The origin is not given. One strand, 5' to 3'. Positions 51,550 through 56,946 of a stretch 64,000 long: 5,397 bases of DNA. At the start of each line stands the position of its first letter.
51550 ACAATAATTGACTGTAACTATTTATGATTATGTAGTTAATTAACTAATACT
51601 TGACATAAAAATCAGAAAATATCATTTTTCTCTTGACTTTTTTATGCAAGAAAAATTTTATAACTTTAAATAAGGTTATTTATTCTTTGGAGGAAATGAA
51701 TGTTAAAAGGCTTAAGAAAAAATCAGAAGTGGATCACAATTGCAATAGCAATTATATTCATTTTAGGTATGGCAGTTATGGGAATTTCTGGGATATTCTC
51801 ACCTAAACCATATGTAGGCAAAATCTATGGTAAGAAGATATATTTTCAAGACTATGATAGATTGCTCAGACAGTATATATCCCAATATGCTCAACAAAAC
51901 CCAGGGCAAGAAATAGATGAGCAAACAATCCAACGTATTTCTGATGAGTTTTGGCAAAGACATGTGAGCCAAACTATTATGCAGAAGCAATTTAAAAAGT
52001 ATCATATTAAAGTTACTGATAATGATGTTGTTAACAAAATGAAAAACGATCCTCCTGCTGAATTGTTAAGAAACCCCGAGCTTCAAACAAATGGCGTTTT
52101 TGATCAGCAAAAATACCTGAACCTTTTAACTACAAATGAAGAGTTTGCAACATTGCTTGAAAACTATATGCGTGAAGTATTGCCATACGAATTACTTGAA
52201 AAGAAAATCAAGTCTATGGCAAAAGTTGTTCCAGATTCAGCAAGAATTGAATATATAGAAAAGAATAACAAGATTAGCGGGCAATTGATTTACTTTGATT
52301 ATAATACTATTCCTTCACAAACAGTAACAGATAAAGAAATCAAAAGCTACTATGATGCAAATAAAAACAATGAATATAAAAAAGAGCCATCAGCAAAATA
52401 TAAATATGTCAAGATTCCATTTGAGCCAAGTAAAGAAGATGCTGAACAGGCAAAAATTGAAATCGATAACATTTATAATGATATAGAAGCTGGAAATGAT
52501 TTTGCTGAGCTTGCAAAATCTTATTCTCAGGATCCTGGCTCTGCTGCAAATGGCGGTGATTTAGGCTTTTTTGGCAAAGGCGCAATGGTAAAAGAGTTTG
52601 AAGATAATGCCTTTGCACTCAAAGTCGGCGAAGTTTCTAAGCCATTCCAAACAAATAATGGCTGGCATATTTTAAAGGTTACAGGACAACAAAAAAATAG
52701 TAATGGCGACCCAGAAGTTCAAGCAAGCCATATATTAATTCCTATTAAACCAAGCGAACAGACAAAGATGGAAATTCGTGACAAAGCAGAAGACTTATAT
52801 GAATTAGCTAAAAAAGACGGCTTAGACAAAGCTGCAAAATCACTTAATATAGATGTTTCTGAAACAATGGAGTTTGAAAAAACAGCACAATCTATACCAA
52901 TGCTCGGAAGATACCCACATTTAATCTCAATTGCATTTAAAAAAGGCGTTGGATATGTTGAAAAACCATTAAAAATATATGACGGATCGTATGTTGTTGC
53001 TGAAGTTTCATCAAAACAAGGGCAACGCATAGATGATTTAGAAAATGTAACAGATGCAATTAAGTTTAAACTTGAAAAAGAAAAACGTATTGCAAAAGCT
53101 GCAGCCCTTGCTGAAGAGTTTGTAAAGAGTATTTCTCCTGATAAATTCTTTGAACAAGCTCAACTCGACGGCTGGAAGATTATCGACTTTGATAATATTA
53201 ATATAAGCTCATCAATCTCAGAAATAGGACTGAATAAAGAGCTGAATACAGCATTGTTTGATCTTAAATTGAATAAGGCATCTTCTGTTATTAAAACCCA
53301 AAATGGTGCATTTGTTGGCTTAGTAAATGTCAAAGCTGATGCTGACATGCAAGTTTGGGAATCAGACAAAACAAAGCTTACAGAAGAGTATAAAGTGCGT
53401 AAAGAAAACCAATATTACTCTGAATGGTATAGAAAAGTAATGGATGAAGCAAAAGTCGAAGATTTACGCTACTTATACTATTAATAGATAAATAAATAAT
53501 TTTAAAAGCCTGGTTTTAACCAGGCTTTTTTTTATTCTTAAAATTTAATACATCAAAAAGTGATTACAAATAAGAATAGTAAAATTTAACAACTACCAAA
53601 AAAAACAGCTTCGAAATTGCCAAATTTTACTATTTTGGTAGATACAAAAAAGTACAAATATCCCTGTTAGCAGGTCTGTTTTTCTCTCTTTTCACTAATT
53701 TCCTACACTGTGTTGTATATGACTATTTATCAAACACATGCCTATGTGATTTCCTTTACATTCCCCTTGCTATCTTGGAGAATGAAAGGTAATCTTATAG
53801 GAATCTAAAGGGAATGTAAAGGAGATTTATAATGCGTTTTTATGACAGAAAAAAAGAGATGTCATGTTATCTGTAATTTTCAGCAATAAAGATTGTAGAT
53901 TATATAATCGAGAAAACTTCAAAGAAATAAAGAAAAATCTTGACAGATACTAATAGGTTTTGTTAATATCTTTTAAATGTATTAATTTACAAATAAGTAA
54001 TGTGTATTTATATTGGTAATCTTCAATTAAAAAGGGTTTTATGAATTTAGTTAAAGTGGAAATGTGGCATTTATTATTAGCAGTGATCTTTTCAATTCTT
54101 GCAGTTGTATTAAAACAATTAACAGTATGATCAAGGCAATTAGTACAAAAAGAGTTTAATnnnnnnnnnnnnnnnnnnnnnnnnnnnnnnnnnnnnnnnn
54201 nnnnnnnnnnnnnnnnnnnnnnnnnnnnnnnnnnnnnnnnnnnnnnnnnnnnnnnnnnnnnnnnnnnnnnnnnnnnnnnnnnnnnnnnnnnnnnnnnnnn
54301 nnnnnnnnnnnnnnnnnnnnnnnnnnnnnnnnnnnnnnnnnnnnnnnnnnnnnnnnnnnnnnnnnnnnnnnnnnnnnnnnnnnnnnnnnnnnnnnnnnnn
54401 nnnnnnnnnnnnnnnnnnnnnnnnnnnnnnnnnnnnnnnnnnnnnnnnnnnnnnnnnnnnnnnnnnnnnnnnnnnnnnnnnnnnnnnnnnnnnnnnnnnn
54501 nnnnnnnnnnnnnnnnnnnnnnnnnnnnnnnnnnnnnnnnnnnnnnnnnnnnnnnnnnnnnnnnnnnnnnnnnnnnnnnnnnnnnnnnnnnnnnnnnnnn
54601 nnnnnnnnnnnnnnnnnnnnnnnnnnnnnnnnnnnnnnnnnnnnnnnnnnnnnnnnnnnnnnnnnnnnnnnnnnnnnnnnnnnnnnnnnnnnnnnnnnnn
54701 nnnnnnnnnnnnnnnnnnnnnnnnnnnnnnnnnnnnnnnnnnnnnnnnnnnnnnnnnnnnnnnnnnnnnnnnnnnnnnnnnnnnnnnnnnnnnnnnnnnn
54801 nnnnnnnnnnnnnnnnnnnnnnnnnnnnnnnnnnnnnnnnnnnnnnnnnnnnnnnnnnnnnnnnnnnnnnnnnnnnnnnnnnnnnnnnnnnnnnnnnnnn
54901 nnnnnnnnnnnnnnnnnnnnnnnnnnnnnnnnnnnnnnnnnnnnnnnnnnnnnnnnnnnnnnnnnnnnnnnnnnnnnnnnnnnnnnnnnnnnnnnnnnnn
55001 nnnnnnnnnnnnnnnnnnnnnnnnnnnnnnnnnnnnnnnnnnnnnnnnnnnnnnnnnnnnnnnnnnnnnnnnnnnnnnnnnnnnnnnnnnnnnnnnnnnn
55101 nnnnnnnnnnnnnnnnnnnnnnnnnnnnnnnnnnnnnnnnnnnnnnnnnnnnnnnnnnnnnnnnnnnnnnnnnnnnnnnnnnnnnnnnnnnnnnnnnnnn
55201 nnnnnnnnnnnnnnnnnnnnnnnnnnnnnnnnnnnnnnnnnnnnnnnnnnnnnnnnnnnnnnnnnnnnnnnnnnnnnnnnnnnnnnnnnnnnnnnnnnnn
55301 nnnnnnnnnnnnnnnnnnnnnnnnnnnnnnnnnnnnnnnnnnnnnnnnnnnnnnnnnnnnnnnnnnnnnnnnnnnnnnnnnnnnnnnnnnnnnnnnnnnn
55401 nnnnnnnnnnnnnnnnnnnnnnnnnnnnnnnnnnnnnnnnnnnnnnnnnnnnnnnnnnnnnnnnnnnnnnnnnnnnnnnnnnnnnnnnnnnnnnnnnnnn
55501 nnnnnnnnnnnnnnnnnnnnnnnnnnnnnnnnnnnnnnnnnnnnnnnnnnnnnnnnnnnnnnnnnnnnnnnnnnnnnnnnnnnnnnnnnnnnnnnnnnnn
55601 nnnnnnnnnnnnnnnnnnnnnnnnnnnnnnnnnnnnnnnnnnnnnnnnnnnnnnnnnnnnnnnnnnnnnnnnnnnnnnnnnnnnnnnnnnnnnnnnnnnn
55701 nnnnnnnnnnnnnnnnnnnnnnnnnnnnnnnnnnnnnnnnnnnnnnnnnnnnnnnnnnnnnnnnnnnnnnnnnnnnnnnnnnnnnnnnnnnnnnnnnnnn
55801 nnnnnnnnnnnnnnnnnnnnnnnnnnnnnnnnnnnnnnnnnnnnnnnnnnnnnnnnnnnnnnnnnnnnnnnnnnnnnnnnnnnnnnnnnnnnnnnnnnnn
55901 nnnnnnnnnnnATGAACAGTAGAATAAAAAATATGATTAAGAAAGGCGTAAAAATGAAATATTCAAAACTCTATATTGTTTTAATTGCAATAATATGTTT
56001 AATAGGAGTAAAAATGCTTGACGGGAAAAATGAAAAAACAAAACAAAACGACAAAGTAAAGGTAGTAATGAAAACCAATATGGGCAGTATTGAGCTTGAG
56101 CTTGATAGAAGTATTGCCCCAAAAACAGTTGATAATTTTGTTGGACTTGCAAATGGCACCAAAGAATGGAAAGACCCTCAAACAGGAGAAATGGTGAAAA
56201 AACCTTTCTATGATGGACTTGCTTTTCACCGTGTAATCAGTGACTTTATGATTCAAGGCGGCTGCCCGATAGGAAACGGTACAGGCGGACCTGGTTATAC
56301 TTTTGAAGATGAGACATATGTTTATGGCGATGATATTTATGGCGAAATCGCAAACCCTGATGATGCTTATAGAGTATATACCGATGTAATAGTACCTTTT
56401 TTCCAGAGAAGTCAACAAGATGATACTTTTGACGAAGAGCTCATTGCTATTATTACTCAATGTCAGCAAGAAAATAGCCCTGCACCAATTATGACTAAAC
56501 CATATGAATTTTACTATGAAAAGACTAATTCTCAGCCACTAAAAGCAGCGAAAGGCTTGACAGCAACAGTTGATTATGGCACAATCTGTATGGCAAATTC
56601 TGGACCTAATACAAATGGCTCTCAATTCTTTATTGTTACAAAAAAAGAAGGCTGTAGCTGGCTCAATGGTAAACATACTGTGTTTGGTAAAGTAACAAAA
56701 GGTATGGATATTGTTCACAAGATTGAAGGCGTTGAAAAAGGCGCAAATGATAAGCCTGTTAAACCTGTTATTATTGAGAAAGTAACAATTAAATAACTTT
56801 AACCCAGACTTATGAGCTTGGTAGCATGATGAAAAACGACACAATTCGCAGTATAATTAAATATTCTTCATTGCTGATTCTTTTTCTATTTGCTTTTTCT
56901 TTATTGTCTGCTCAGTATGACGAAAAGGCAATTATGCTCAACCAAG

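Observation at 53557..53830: Unrecognised ~275-nt intergenic element present in four gaps, ending in a highly conserved ~85-nt hairpin core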

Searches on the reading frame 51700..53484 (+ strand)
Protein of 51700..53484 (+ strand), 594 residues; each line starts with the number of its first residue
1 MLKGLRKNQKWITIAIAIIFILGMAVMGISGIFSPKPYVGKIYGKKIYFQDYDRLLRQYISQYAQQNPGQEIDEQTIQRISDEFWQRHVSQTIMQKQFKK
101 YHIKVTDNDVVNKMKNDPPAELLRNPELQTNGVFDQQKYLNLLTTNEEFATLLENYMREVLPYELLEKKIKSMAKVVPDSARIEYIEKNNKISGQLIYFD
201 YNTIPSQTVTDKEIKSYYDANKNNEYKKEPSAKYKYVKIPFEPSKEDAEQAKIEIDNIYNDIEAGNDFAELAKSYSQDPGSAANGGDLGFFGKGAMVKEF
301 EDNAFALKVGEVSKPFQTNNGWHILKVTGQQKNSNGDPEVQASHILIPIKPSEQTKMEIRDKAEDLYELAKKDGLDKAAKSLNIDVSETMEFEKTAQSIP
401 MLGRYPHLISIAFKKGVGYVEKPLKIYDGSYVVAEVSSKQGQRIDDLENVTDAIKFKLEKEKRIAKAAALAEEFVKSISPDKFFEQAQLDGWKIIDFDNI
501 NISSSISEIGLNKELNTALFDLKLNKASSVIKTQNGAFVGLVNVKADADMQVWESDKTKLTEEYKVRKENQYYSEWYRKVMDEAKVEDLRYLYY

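Call 16: search_protein_families(library=pfam, proteins=[window:51700-53484:+])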
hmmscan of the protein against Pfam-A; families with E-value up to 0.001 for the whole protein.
window:51700-53484:+ (594 aa): 5 families
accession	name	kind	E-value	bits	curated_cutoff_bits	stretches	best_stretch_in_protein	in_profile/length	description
PF13616.12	Rotamase_3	-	2.1e-37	128.6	22.5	1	225-330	11-115/116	PPIC-type PPIASE domain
PF00639.27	Rotamase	-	2e-34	118.8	21.7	1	241-328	8-96/97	PPIC-type PPIASE domain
PF13623.11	SurA_N_2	-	9e-24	84.4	28.5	1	2-143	1-145/145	SurA-like N-terminal domain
PF13145.12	Rotamase_2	-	2e-23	83.9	27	1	209-332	1-110/121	PPIC-type PPIASE domain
PF13624.11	SurA_N_3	-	1.2e-21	77.7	27.2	1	1-160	1-155/162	SurA-like N-terminal domain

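Call 49: find_homologous_proteins(query=window:51700-53484:+, max_evalue=1e-30)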
Query window:51700-53484:+ (594 aa): 239 proteins with E <= 1e-30 among 8000 candidates; the best 120 are listed.
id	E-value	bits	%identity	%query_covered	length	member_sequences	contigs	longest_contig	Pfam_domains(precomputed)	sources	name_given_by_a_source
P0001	0.0e+0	1287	98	100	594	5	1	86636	PF13145.13,PF00639.28,PF13624.12,PF13616.13,PF13623.12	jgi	-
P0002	1.4e-279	947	69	100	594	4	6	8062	PF13145.13,PF00639.28,PF13624.12,PF13616.13,PF13623.12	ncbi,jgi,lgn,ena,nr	ncbi:MAG TPA: peptidylprolyl isomerase [Candidatus Cloacimonadota bacterium]|nr:peptidylprolyl isome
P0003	2.9e-276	936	69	100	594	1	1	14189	PF13145.13,PF00639.28,PF13624.12,PF13616.13,PF13623.12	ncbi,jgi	-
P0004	7.1e-272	921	69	100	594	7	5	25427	PF13145.13,PF00639.28,PF13624.12,PF13616.13,PF13623.12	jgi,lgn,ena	-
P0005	1.1e-251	855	63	100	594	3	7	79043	PF13145.13,PF00639.28,PF13624.12,PF13616.13,PF13623.12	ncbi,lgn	-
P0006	9.0e-244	828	61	100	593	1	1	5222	PF13145.13,PF00639.28,PF13624.12,PF13616.13,PF13623.12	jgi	-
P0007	4.1e-237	806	59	100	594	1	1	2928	PF13145.13,PF00639.28,PF13624.12,PF13616.13,PF13623.12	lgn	-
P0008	1.4e-229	782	58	100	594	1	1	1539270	PF13145.13,PF00639.28,PF13624.12,PF13616.13,PF13623.12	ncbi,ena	-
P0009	3.1e-219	747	55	100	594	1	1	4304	PF13145.13,PF00639.28,PF13624.12,PF13616.13,PF13623.12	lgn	-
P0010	1.4e-200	686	52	100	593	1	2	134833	PF13145.13,PF00639.28,PF13624.12,PF13616.13,PF13623.12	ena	-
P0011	1.5e-191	656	48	100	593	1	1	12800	PF13145.13,PF00639.28,PF13624.12,PF13616.13,PF13623.12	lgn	-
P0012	1.4e-189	650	50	100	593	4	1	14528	PF13145.13,PF00639.28,PF13624.12,PF13616.13,PF13623.12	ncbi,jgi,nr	ncbi:MAG: peptidylprolyl isomerase [Candidatus Cloacimonetes bacterium]|nr:peptidylprolyl isomerase 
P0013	6.4e-188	644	51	100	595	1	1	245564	PF13145.13,PF00639.28,PF13624.12,PF13616.13,PF13623.12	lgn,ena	-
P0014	1.2e-182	627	48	100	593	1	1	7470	PF13145.13,PF00639.28,PF13624.12,PF13616.13,PF13623.12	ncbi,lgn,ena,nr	ncbi:MAG: peptidylprolyl isomerase [Candidatus Cloacimonetes bacterium]|nr:peptidylprolyl isomerase 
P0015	8.6e-182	624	47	100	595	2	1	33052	PF13145.13,PF00639.28,PF13624.12,PF13616.13,PF13623.12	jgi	-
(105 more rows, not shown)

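Call 50: find_encoding_contigs(protein=P0004, flank=10000, max_places=2)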
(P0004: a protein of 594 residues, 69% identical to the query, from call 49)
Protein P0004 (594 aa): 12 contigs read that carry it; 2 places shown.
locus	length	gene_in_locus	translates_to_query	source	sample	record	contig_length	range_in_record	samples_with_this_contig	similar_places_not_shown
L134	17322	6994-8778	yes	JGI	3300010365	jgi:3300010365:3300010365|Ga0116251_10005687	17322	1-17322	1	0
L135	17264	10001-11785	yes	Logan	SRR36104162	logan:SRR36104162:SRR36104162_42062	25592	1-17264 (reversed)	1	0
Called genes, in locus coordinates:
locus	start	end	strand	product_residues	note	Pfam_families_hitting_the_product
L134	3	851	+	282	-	?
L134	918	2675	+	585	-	PF13584:BatD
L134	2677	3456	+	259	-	PF07719:TPR_2 (faint), PF13414:TPR_11 (weak), PF14559:TPR_19 (weak), PF00515:TPR_1 (weak), PF06347:SH3_4 (weak)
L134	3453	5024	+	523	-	PF03023:MurJ, PF01554:MatE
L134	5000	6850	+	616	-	PF01541:GIY-YIG, PF27096:UvrC_M, PF02151:UVR, PF22920:UvrC_RNaseH, PF08459:UvrC_RNaseH_dom, PF14520:HHH_5, PF12826:HHH_2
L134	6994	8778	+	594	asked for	PF13623:SurA_N_2, PF13624:SurA_N_3, PF13145:Rotamase_2, PF13616:Rotamase_3, PF00639:Rotamase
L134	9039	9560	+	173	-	PF03938:OmpH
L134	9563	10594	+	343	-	PF04613:LpxD, PF25084:LbH_EIF2B, PF25087:GMPPB_C, PF00132:Hexapep, PF14602:Hexapep_2 (faint), PF00132:Hexapep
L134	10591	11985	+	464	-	PF03331:LpxC, PF07977:FabA, PF22818:ApeI-like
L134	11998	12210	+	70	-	-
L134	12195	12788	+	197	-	PF25084:LbH_EIF2B (faint), PF25087:GMPPB_C (faint), PF00132:Hexapep, PF13720:Acetyltransf_11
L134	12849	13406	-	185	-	-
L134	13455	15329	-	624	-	PF13292:DXP_synthase_N, PF00676:E1_dh (weak), PF02779:Transket_pyr, PF02780:Transketolase_C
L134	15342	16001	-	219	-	PF03193:RsgA_GTPase (faint), PF00350:Dynamin_N (faint), PF00735:Septin (weak), PF01926:MMR_HSR1, PF02421:FeoB_N, PF00009:GTP_EFTU (weak)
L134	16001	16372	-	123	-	PF01242:PTPS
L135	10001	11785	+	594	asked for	PF13623:SurA_N_2, PF13624:SurA_N_3, PF13145:Rotamase_2, PF13616:Rotamase_3, PF00639:Rotamase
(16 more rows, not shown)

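Call 51: find_encoding_contigs(protein=P0005, flank=10000, max_places=2)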
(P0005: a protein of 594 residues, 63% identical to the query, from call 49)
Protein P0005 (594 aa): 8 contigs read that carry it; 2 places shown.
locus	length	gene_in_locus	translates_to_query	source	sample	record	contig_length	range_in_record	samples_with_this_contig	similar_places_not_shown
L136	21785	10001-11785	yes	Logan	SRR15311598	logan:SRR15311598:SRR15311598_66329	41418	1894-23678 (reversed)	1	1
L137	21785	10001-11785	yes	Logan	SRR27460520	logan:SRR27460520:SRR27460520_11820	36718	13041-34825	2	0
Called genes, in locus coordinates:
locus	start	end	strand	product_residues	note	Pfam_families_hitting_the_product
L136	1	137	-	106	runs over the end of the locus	PF01906:YbjQ_1, PF23025:YbjQ_2 (weak)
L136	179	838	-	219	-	-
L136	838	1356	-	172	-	PF04542:Sigma70_r2, PF08281:Sigma70_r4_2, PF04545:Sigma70_r4 (faint)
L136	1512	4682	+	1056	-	PF07581:Glug (faint), PF16656:Pur_ac_phosph_N (faint), PF13860:FlgD_ig, PF18962:Por_Secre_tail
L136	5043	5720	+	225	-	PF01810:LysE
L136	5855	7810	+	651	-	PF01841:Transglut_core (weak)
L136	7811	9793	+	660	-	-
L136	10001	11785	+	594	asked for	PF13623:SurA_N_2, PF13624:SurA_N_3, PF13145:Rotamase_2, PF13616:Rotamase_3, PF00639:Rotamase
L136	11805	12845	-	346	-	PF01757:Acyl_transf_3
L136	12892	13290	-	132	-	PF02823:ATP-synt_DE_N, PF00401:ATP-synt_DE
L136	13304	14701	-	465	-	PF02874:ATP-synt_ab_N, PF00006:ATP-synt_ab, PF22919:ATP-synt_VA_C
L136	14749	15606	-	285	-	PF00231:ATP-synt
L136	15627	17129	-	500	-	PF02874:ATP-synt_ab_N, PF00006:ATP-synt_ab, PF00306:ATP-synt_ab_C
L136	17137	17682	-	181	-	PF00213:OSCP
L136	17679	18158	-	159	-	PF00430:ATP-synt_B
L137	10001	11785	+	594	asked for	PF13623:SurA_N_2, PF13624:SurA_N_3, PF13145:Rotamase_2, PF13616:Rotamase_3, PF00639:Rotamase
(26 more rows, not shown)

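Call 52: find_encoding_contigs(protein=P0008, flank=10000, max_places=1)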
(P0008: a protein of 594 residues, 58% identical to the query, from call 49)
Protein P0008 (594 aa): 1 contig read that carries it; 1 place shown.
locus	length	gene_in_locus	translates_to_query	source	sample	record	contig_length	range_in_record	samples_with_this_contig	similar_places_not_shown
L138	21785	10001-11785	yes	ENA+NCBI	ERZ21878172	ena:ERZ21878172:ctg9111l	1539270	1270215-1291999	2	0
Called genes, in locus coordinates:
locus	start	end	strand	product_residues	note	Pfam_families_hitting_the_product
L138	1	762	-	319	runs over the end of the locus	-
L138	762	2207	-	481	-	PF00072:Response_reg, PF00158:Sigma54_activat, PF14532:Sigma54_activ_2, PF07728:AAA_5 (weak), PF25601:AAA_lid_14, PF02954:HTH_8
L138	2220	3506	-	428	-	PF24820:Diguanyl_cycl_sensor (faint), PF00989:PAS, PF08448:PAS_4, PF13188:PAS_8 (faint), PF13596:PAS_10 (weak), PF13426:PAS_9, PF00512:HisKA, PF02518:HATPase_c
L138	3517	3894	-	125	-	PF20161:VpsR (weak), PF00072:Response_reg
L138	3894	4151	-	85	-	-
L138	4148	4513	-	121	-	PF00072:Response_reg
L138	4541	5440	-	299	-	-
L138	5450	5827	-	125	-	PF00072:Response_reg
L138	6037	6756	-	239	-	PF01171:ATP_bind_3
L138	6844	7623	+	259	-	PF02634:FdhD-NarQ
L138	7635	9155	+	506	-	PF02789:Peptidase_M17_N (weak), PF00883:Peptidase_M17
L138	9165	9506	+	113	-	PF03960:ArsC (weak)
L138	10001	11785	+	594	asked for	PF13623:SurA_N_2, PF13624:SurA_N_3, PF00639:Rotamase, PF13145:Rotamase_2, PF13616:Rotamase_3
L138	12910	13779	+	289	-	PF08543:Phos_pyr_kin, PF00294:PfkB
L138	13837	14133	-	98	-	-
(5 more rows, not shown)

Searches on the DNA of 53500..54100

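Call 9: search_rna_families(source=window, start=53500, end=54100, threshold=evalue, max_evalue=10)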
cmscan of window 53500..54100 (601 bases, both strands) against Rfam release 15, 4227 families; matches with E-value up to 10: 40.
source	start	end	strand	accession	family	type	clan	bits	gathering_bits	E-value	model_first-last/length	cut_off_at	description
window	53733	53843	+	RF01859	Phe_leader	Cis-reg; leader;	-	29.4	55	0.0076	1-125/125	no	Phenylalanine leader peptide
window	53703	53839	+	RF03922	MIR2119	Gene; miRNA;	-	25.1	73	0.61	1-188/188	no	MIR2119 microRNA precursor family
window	53729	53838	-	RF01859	Phe_leader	Cis-reg; leader;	-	23.5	55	0.15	1-125/125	no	Phenylalanine leader peptide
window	53504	53543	-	RF02064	STnc370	Gene; sRNA;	-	22.9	54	1.6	25-64/71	no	Enterobacterial sRNA STnc370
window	53500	53536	+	RF02064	STnc370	Gene; sRNA;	-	22.9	54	1.6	24-71/71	5'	Enterobacterial sRNA STnc370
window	53501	53567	-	RF04319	BTncRNA_FopS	Gene; sRNA;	-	20.8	56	1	1-71/71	no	Bacteroidetes FopS (family of paralogous sRNAs)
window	53504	53530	-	RF03485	mir-4000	Gene; miRNA;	-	20.7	58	0.16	14-40/54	no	mir-4000 microRNA precursor family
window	53743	53832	+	RF00103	mir-1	Gene; miRNA;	-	20.6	45.6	0.13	1-79/79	no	mir-1 microRNA precursor family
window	53500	53570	-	RF02070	STnc300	Gene; sRNA;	-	20.6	80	3.2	1-95/159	3'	Salmonella enterica sRNA STnc300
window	53500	53548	+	RF02606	AbsR28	Gene; sRNA;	-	20.4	50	0.032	132-180/180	5'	Acinetobacter sRNA 28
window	53500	53553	-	RF00007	U12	Gene; snRNA; splicing;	CL00006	20.2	53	0.095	1-59/151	3'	U12 minor spliceosomal RNA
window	53732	53839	+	RF03955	MIR2934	Gene; miRNA;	-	19.9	100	0.53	1-113/113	no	MIR2934 microRNA precursor family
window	53504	53550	+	RF01770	rimP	Cis-reg; leader;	-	19.9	47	1.1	33-102/102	no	Gammaprotebacteria rimP leader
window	53599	53714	-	RF01770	rimP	Cis-reg; leader;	-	19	47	1.7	1-102/102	no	Gammaprotebacteria rimP leader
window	53500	53541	+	RF00519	suhB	Gene; sRNA;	CL00108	18.9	41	0.22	35-77/77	5'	Makes More Granules Regulator RNA (mmgR)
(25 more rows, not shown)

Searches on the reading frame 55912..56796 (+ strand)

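Call 16: search_protein_families(library=pfam, proteins=[window:55912-56796:+])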
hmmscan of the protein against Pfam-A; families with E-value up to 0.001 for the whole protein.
window:55912-56796:+ (294 aa): 1 family
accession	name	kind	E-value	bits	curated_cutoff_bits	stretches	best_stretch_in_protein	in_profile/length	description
PF00160.26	Pro_isomerase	-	4.5e-42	144.4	21.7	1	51-292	2-158/159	Cyclophilin type peptidyl-prolyl cis-trans isomerase/CLD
